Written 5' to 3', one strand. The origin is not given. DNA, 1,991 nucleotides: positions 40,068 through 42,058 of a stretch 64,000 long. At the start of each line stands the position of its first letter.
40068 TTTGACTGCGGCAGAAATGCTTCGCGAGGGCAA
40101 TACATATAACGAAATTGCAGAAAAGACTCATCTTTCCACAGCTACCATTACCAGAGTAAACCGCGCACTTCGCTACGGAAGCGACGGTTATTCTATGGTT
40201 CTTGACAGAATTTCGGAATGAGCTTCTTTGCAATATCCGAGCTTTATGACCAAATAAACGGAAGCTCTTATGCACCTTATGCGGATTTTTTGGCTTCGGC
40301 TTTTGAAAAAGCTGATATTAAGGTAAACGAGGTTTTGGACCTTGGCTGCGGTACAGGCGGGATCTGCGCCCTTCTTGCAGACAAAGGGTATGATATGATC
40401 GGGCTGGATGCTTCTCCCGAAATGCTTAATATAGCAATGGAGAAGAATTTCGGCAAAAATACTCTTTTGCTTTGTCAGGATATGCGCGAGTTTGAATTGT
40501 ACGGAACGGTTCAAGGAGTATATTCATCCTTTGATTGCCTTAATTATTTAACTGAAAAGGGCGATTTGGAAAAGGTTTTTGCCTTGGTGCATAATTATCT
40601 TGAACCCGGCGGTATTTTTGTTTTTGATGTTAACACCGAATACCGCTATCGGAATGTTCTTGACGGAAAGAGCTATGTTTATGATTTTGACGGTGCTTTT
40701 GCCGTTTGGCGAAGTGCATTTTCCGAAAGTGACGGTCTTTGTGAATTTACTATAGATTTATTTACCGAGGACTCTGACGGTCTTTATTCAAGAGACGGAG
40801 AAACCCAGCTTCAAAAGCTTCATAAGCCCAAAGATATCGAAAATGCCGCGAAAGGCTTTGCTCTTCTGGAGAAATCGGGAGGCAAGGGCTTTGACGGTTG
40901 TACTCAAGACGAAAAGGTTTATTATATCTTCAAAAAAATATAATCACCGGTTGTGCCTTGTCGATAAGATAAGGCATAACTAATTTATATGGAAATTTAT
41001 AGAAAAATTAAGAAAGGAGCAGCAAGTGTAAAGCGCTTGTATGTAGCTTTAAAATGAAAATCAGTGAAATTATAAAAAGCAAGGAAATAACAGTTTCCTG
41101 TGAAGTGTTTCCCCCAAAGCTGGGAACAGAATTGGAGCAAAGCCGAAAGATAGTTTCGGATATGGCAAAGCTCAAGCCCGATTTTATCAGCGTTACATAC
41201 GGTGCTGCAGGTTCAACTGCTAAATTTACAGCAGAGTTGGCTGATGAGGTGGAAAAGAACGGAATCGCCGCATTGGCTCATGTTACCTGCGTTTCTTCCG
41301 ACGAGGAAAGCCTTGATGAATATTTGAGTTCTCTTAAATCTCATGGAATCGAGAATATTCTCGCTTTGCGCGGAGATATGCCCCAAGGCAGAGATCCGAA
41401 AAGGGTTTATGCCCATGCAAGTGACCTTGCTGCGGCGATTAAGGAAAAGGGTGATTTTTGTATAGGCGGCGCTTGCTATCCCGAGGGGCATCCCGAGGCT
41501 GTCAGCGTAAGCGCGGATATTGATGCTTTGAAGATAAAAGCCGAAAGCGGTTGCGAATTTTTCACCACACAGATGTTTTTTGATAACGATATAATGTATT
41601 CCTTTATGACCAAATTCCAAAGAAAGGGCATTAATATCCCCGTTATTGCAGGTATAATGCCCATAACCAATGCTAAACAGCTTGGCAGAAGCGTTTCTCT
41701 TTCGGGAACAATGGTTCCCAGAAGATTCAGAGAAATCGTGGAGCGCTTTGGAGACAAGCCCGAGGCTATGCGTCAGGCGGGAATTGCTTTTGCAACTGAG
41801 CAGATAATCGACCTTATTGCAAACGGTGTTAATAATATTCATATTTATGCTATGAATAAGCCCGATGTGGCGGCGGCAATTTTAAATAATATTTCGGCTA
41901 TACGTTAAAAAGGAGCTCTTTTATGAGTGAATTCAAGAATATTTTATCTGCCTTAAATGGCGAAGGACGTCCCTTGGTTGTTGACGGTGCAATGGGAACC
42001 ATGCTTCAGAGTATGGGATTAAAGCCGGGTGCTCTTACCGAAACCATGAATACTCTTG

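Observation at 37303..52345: Three paralogous phosphodiester-glycosidase/FIVAR/discoidin-like surface proteins with swapped anchoring modules, interleaved with housekeeping genes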

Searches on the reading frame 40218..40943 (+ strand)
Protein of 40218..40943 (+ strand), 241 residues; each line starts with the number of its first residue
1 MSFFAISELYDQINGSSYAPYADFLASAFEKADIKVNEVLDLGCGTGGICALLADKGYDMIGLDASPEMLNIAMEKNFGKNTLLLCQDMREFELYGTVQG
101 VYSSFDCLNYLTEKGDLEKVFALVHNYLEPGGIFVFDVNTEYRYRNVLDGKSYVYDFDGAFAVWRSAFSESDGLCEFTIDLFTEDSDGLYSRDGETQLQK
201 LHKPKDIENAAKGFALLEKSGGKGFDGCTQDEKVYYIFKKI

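Call 11: search_protein_families(library=pfam, proteins=[window:40218-40943:+], max_evalue=0.001)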
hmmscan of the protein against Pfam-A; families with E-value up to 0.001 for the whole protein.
window:40218-40943:+ (241 aa): 7 families
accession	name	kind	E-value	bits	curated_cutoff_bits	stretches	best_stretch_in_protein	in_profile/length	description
PF13649.12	Methyltransf_25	-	7.7e-17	62.2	27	1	39-132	1-97/97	Methyltransferase domain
PF08241.18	Methyltransf_11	-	8.2e-13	49.2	21.2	1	40-136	1-95/95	Methyltransferase domain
PF13489.12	Methyltransf_23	-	2.1e-12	47.5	27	1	21-177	9-145/164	Methyltransferase domain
PF13847.12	Methyltransf_31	-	2.6e-11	43.9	27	1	37-136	5-109/145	Methyltransferase domain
PF08242.18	Methyltransf_12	-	3.2e-08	34.6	30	1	40-134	1-98/98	Methyltransferase domain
PF05175.20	MTS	-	0.00012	22.2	23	1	23-85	21-82/170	Methyltransferase small domain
PF02353.26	CMAS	-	0.00097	19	27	0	28-145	54-173/273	Mycolic acid cyclopropane synthetase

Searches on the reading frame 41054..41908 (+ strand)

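Call 11: search_protein_families(library=pfam, proteins=[window:41054-41908:+], max_evalue=0.001)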
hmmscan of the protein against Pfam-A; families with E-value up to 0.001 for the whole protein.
window:41054-41908:+ (284 aa): 1 family
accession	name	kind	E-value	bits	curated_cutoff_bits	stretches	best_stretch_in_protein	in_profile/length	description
PF02219.23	MTHFR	-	3.2e-79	266.7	24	1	2-280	1-286/287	Methylenetetrahydrofolate reductase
